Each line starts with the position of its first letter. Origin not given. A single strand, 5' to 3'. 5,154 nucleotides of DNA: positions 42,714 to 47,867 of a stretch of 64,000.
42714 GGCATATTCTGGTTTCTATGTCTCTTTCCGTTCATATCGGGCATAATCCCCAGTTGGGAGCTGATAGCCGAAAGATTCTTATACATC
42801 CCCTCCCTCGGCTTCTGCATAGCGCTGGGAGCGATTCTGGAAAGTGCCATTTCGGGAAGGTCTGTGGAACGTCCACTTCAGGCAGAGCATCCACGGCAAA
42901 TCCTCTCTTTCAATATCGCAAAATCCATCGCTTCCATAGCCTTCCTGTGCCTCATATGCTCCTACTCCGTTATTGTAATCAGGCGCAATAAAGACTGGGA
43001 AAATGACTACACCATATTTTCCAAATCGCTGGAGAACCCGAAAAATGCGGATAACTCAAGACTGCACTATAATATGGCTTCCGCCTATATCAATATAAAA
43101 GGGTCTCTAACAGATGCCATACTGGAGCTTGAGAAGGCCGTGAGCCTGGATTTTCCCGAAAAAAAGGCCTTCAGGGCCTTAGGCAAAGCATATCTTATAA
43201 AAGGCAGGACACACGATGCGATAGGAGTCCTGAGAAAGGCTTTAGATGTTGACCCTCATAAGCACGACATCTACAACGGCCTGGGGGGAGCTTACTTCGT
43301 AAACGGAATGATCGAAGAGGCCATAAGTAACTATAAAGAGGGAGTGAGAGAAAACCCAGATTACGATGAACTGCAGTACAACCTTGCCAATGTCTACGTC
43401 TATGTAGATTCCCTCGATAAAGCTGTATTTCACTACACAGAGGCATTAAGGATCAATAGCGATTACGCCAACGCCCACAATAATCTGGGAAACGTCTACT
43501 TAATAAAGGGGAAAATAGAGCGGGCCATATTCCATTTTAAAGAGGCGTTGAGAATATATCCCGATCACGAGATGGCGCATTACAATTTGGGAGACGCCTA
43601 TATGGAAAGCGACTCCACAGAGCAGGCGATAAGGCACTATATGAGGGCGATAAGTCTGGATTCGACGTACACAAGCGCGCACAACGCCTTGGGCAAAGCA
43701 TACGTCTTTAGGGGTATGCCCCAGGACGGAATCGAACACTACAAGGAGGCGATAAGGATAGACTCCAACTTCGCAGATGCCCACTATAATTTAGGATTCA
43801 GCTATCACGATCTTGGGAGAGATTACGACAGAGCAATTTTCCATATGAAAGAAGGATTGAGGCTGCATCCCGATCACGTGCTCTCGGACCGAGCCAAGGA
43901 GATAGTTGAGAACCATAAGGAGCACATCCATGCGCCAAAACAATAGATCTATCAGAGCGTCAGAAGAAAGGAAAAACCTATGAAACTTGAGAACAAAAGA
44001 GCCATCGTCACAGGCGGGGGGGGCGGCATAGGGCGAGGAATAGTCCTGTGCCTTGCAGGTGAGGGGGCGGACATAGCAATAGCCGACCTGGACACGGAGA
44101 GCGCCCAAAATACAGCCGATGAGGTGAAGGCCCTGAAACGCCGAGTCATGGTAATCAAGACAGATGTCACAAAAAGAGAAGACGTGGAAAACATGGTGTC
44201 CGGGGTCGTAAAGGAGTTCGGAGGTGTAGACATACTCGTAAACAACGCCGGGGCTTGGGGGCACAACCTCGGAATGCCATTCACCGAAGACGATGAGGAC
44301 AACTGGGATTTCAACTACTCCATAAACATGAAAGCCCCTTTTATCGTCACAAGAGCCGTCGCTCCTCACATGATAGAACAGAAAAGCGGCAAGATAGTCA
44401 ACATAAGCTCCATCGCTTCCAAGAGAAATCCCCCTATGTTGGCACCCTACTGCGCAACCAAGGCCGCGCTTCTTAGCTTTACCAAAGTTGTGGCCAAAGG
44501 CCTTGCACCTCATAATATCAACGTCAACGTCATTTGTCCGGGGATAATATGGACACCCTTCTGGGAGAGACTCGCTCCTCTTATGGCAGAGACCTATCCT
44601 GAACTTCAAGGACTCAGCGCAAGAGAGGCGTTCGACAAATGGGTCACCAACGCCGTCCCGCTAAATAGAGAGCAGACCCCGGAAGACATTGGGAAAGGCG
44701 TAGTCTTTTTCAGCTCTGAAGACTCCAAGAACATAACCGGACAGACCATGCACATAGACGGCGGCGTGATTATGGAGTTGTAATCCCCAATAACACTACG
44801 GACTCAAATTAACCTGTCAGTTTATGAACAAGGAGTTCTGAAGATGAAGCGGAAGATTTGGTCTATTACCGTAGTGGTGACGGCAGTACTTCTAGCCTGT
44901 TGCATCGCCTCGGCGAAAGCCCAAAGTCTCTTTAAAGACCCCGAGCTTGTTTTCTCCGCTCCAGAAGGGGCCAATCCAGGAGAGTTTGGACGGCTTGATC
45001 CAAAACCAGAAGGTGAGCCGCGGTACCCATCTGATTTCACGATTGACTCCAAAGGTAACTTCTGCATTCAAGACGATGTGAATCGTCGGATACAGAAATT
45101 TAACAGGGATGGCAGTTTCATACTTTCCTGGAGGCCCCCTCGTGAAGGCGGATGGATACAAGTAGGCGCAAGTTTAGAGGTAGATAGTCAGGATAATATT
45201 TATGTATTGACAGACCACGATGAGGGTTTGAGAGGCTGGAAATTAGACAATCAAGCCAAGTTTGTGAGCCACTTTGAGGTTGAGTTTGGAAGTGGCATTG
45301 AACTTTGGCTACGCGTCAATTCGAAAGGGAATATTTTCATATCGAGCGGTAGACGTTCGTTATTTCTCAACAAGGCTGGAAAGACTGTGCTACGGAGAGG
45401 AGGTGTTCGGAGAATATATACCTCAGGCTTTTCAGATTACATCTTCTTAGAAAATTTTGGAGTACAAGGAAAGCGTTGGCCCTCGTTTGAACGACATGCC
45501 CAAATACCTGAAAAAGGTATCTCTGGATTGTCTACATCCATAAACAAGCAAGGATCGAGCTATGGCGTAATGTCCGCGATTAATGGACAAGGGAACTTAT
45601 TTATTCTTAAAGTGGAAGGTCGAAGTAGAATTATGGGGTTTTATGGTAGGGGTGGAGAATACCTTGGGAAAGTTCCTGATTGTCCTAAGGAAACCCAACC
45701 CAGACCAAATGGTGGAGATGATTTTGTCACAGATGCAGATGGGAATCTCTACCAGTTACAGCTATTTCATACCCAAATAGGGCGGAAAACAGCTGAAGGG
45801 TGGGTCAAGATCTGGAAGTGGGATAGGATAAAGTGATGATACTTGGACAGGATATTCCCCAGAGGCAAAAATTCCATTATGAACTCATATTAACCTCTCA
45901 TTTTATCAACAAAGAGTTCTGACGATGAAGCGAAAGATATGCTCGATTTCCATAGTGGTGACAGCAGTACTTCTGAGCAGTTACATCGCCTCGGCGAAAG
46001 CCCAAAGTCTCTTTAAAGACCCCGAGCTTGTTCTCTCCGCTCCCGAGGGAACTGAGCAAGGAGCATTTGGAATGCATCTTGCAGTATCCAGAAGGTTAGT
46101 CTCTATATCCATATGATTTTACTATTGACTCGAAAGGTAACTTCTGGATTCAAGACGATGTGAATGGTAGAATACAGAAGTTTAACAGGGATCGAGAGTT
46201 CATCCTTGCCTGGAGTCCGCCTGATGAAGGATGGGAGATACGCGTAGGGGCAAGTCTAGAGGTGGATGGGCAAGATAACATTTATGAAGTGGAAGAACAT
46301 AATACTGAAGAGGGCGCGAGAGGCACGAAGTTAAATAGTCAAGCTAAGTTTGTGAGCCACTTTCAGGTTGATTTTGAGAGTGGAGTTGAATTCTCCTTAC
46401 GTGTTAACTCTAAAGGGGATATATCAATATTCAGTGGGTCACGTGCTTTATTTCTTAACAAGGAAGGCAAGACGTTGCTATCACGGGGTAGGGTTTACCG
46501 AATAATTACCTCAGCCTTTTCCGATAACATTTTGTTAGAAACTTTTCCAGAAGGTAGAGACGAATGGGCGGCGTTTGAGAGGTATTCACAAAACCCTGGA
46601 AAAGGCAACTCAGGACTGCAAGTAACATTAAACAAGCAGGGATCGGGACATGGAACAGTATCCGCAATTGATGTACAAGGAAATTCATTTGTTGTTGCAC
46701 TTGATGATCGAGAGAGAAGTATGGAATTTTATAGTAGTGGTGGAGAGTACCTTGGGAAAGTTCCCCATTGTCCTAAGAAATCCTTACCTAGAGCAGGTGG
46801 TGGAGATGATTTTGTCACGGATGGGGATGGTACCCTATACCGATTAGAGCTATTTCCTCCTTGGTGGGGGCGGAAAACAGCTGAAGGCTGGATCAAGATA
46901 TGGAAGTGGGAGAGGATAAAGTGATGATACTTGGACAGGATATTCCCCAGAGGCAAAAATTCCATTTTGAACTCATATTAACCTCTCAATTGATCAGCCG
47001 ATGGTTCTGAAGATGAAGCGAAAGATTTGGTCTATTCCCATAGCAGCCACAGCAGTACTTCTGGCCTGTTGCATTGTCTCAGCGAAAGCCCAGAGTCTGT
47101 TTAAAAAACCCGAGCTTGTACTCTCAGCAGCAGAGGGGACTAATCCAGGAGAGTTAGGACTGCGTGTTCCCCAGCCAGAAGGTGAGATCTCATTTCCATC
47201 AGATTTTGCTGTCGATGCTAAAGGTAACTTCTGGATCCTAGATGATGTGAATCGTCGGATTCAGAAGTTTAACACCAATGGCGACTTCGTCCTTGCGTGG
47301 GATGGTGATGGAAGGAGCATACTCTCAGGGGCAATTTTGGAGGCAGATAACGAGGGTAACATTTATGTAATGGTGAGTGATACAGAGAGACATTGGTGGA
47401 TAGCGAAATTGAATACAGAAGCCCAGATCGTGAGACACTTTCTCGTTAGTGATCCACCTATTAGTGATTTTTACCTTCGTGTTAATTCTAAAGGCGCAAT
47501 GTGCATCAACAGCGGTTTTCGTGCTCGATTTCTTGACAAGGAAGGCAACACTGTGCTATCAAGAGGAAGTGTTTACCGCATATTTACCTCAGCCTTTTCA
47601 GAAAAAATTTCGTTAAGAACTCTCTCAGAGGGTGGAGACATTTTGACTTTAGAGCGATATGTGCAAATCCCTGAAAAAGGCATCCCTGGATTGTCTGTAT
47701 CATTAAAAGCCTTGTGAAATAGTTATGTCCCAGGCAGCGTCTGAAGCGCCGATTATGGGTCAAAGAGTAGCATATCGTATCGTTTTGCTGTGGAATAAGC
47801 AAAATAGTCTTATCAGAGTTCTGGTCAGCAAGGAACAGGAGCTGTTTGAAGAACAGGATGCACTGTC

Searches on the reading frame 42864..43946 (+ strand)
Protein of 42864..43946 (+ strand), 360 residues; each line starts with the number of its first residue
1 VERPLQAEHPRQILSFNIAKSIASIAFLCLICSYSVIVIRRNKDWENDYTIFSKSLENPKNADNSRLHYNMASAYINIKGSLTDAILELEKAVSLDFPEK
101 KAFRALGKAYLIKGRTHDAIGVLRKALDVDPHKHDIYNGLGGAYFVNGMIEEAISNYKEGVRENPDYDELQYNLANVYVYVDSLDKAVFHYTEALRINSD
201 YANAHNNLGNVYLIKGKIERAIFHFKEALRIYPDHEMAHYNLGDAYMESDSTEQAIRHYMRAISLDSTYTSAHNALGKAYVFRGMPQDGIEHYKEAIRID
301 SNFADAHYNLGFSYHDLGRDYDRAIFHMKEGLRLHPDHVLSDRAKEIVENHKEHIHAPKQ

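Call 36: search_protein_families(library=pfam, proteins=[window:42864-43946:+], max_evalue=0.001)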
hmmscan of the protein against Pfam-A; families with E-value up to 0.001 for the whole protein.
window:42864-43946:+ (360 aa): 23 families
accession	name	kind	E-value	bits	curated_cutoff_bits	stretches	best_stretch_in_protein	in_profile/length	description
PF13414.12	TPR_11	-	6.7e-54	179.8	26.8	6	290-318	14-42/42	TPR repeat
PF00515.34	TPR_1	-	7.2e-48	159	27.8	5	202-235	1-34/34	Tetratricopeptide repeat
PF07719.23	TPR_2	-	2e-45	149.6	27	2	202-235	1-34/34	Tetratricopeptide repeat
PF13181.12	TPR_8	-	3e-38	127.1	25.7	2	202-235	1-34/34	Tetratricopeptide repeat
PF13431.12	TPR_17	-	8.8e-37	122.7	24.4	2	190-222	1-33/34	Tetratricopeptide repeat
PF14559.12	TPR_19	-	5.7e-29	100.7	25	2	214-264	3-53/68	Tetratricopeptide repeat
PF13424.12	TPR_12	-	2.8e-28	98.4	30.1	4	201-265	2-74/77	Tetratricopeptide repeat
PF13428.12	TPR_14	-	7.6e-27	91.5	23.5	0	204-244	3-43/44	Tetratricopeptide repeat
PF13432.12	TPR_16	-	7.6e-25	87.4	32.7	2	105-167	2-64/65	Tetratricopeptide repeat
PF13176.12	TPR_7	-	2.3e-13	49.5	27.9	0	102-131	1-30/36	Tetratricopeptide repeat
PF13174.12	TPR_6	-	2.1e-11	44.1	26.3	0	238-264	2-28/33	Tetratricopeptide repeat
PF12895.13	ANAPC3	-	2e-10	41.3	27.2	0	184-259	5-79/82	Anaphase-promoting complex, cyclosome, subunit 3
PF06552.18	TOM20_plant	-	2.4e-10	40.9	20.6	0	117-145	52-80/187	Plant specific mitochondrial import receptor subunit TOM20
PF03704.23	BTAD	-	3.1e-10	41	22.1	0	101-162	63-124/146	Bacterial transcriptional activator domain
PF24575.1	TPR_Slam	-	3.3e-08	34.3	35.2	0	147-179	60-92/104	Surface lipoprotein assembly modifier, N-terminal TPR repeats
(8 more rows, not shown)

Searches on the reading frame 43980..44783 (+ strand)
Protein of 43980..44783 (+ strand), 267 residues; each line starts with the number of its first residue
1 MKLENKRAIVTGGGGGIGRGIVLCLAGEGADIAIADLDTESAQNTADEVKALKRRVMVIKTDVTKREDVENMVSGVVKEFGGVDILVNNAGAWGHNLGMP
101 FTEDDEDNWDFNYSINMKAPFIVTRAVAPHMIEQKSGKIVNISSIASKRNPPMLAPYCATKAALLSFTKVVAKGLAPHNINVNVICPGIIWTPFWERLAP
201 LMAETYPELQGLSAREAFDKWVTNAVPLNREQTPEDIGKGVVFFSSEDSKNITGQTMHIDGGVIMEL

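Call 36: search_protein_families(library=pfam, proteins=[window:43980-44783:+], max_evalue=0.001)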
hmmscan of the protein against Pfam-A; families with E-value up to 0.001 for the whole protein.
window:43980-44783:+ (267 aa): 6 families
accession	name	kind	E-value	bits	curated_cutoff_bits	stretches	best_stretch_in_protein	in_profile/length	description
PF00106.31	adh_short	-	1.4e-58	198.1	26.6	1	6-197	1-189/195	short chain dehydrogenase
PF13561.12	adh_short_C2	-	1.5e-58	198.6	27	1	16-263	7-235/236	Enoyl-(Acyl carrier protein) reductase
PF08659.16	KR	-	4.8e-12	46.6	22.6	1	9-171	4-163/180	KR domain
PF01073.25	3Beta_HSD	-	1.1e-05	25.1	22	1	9-76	1-67/280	3-beta hydroxysteroid dehydrogenase/isomerase family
PF23441.1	SDR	-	9.5e-05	22.3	27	1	99-264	105-256/258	SDR-like rossmann domain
PF03435.24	Sacchrp_dh_NADP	-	0.00025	21.8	25.1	1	13-95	5-81/129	Saccharopine dehydrogenase NADP binding domain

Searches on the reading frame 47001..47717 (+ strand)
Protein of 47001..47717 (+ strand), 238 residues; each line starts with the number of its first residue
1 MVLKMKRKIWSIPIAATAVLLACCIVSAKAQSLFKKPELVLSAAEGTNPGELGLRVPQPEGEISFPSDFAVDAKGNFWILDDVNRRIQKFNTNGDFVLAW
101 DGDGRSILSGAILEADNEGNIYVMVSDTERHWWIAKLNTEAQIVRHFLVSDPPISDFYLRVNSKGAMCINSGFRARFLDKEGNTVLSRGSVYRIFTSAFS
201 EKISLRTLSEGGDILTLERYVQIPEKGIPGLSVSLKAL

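Call 36: search_protein_families(library=pfam, proteins=[window:47001-47717:+], max_evalue=0.001)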
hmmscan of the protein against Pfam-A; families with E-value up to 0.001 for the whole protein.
window:47001-47717:+ (238 aa): 1 family
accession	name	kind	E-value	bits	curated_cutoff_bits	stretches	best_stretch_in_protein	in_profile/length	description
PF01436.27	NHL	-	0.00032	21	20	0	65-90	3-28/28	NHL repeat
